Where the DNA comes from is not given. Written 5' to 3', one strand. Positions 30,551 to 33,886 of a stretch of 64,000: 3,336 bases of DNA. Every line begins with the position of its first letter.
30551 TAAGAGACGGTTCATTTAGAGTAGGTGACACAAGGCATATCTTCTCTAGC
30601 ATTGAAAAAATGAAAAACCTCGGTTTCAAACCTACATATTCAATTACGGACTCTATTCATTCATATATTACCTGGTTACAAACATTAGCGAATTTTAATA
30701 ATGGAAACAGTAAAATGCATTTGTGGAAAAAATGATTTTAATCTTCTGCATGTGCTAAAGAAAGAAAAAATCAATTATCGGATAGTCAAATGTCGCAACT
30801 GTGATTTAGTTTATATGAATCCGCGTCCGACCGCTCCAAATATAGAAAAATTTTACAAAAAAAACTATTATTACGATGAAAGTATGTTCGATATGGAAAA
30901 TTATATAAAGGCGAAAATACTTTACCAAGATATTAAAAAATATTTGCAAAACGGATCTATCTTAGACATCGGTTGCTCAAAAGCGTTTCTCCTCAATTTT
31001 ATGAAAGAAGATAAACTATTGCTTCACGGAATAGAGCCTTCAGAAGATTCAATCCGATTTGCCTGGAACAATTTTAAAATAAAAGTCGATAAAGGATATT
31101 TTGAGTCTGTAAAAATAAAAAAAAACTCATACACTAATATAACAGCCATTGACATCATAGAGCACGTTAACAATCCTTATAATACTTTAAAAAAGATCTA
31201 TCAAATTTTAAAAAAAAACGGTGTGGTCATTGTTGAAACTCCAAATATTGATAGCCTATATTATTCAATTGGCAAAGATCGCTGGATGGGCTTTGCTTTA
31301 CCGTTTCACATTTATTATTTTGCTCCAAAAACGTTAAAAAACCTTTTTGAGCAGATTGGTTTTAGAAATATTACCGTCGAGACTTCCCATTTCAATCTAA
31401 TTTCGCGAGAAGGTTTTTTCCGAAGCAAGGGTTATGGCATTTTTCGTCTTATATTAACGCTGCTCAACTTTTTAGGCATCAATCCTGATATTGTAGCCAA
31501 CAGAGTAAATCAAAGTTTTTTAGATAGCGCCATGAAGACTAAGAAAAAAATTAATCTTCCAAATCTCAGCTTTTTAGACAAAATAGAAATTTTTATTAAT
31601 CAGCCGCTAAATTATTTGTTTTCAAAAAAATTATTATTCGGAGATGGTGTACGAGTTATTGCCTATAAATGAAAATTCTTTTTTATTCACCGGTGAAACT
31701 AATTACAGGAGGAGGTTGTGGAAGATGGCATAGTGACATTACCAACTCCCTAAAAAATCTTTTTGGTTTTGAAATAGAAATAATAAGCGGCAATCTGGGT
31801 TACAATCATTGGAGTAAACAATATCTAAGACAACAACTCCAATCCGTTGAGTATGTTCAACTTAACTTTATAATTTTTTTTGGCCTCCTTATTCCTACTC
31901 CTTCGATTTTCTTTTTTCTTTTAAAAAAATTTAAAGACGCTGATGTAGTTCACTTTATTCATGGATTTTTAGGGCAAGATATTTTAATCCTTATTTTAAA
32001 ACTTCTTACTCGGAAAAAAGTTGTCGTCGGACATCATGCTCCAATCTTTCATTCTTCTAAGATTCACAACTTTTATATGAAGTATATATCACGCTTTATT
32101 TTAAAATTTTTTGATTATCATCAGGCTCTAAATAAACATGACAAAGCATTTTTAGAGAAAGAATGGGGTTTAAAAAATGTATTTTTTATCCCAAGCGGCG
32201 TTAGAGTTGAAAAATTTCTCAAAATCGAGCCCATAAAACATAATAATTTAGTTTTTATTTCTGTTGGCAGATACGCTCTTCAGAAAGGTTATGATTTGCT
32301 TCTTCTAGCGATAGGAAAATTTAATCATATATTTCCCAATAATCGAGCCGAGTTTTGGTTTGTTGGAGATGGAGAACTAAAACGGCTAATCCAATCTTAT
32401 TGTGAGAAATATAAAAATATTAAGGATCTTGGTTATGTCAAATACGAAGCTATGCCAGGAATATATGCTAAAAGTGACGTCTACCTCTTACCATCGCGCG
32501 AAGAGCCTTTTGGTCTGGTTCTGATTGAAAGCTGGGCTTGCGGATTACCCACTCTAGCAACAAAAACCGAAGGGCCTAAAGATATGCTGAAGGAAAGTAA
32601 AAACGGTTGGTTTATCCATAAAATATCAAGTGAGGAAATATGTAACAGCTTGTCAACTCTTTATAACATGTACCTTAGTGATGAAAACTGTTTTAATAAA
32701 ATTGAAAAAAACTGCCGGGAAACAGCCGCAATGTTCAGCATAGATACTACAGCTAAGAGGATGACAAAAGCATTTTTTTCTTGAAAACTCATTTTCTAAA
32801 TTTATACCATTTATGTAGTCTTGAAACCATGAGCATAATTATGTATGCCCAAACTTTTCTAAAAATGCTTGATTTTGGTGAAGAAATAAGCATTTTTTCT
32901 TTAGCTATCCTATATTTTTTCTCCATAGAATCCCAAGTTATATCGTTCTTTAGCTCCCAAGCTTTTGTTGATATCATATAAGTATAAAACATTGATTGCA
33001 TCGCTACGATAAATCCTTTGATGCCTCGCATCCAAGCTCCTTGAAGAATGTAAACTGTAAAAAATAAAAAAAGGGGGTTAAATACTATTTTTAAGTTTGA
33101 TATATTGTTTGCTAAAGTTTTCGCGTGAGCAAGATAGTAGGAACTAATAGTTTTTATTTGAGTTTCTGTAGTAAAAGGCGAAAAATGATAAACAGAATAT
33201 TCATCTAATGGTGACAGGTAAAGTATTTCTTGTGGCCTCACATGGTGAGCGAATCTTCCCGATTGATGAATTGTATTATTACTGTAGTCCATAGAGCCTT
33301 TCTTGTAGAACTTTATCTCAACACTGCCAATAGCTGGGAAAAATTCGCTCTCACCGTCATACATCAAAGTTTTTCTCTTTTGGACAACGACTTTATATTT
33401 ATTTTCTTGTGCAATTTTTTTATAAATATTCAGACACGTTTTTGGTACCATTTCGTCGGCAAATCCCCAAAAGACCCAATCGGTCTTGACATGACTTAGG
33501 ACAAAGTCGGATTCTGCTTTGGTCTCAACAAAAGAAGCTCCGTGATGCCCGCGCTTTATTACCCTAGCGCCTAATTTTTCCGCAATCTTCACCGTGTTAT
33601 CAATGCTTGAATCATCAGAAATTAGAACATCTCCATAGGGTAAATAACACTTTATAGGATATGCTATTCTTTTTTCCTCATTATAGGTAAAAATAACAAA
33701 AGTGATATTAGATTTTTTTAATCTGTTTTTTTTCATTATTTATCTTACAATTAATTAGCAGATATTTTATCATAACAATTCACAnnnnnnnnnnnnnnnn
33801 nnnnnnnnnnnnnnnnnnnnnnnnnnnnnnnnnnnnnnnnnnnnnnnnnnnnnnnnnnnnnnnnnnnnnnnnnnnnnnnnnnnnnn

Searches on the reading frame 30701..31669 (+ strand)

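Call 88: search_protein_families(library=pfam, proteins=[window:30701-31669:+], max_evalue=0.0001)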
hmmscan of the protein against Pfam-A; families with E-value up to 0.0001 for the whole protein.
window:30701-31669:+ (323 aa): 6 families
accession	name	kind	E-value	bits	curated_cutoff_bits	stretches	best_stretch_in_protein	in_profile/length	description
PF13489.12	Methyltransf_23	-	9.3e-21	74.7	27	1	82-225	21-163/164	Methyltransferase domain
PF13847.12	Methyltransf_31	-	2e-10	41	27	1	84-182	4-113/145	Methyltransferase domain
PF08241.18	Methyltransf_11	-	2.9e-10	41.1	21.2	1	88-178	1-95/95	Methyltransferase domain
PF13649.12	Methyltransf_25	-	4.7e-08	34.1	27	1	87-174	1-97/97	Methyltransferase domain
PF08242.18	Methyltransf_12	-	1.4e-07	32.6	30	1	88-176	1-98/98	Methyltransferase domain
PF08003.17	Methyltransf_9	-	3.4e-06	26.7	23.8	1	82-228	114-267/315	Protein of unknown function (DUF1698)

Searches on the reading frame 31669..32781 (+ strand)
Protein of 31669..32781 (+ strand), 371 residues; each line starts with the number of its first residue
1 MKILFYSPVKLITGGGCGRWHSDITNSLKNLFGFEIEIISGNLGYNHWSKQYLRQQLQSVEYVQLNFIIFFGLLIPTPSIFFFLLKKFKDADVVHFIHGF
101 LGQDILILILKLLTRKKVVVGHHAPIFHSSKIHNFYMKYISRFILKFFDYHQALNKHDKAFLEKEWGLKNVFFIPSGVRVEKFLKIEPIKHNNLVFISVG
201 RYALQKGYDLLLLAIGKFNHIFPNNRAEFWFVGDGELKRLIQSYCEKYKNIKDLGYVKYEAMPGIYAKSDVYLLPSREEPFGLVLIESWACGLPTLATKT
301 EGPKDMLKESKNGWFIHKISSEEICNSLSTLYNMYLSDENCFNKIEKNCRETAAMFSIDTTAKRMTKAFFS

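Call 88: search_protein_families(library=pfam, proteins=[window:31669-32781:+], max_evalue=0.0001)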
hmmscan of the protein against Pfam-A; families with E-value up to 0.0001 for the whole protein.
window:31669-32781:+ (371 aa): 5 families
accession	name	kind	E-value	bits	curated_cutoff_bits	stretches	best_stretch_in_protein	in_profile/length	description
PF00534.26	Glycos_transf_1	-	4.1e-28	98.5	26.4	1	182-340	4-164/172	Glycosyl transferases group 1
PF13692.12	Glyco_trans_1_4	-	4.2e-24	85.9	27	1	195-333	3-141/142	Glycosyl transferases group 1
PF20706.3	GT4-conflict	-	2.4e-07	30.5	26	1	186-310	190-323/385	Family 4 Glycosyltransferase in conflict systems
PF13439.12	Glyco_transf_4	-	1.3e-06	29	28.5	1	33-181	19-169/170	Glycosyltransferase Family 4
PF13524.12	Glyco_trans_1_2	-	4.2e-05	24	25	0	234-326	22-106/144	Glycosyl transferase-like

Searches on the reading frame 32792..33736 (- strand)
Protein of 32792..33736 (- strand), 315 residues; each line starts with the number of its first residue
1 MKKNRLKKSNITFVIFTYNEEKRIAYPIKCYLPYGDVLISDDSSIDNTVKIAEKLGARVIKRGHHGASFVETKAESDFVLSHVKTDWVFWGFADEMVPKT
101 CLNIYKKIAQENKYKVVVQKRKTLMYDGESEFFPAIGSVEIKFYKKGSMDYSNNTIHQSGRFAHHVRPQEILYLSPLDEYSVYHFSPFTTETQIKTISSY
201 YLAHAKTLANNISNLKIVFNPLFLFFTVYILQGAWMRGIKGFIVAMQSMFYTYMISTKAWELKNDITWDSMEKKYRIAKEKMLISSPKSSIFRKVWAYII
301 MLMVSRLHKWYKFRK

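Call 88: search_protein_families(library=pfam, proteins=[window:32792-33736:-], max_evalue=0.0001)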
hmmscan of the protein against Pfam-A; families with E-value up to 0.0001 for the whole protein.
window:32792-33736:- (315 aa): 1 family
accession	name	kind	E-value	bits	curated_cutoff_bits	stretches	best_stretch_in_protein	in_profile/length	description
PF00535.33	Glycos_transf_2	-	4.2e-07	30.5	23.3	1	13-123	2-117/168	Glycosyl transferase family 2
